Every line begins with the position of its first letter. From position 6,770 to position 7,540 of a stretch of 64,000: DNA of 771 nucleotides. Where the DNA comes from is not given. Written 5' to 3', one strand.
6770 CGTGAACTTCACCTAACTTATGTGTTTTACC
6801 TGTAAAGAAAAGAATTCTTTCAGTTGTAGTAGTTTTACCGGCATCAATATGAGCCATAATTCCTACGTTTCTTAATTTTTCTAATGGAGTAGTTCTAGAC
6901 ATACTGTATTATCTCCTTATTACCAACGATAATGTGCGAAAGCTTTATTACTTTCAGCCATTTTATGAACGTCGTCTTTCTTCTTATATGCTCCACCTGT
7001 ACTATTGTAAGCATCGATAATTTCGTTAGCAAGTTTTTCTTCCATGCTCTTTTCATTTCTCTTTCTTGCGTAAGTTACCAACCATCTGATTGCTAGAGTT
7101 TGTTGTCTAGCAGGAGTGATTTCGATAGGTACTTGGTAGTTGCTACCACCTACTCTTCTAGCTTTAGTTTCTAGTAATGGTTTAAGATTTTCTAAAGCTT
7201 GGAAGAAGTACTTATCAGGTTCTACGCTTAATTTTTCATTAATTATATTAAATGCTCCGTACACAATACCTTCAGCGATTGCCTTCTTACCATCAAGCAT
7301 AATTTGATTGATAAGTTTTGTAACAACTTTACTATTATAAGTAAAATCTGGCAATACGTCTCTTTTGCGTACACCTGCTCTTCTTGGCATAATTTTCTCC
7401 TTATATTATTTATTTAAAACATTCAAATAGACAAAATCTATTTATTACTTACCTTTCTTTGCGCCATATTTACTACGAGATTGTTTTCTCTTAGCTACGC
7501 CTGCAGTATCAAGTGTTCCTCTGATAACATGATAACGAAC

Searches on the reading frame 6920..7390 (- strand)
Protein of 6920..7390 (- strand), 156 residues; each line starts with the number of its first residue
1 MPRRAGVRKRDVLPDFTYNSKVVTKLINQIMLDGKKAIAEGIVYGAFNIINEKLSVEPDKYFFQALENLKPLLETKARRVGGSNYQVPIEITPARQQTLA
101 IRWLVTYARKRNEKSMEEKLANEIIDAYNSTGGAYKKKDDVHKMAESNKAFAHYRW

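Call 45: search_protein_families(library=pfam, proteins=[window:6920-7390:-], max_evalue=0.001)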
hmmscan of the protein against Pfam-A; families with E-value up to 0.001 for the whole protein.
window:6920-7390:- (156 aa): 1 family
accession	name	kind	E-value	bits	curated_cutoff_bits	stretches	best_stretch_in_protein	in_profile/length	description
PF00177.27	Ribosomal_S7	-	1.5e-63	213.3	24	1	2-149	1-148/148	Ribosomal protein S7p/S5e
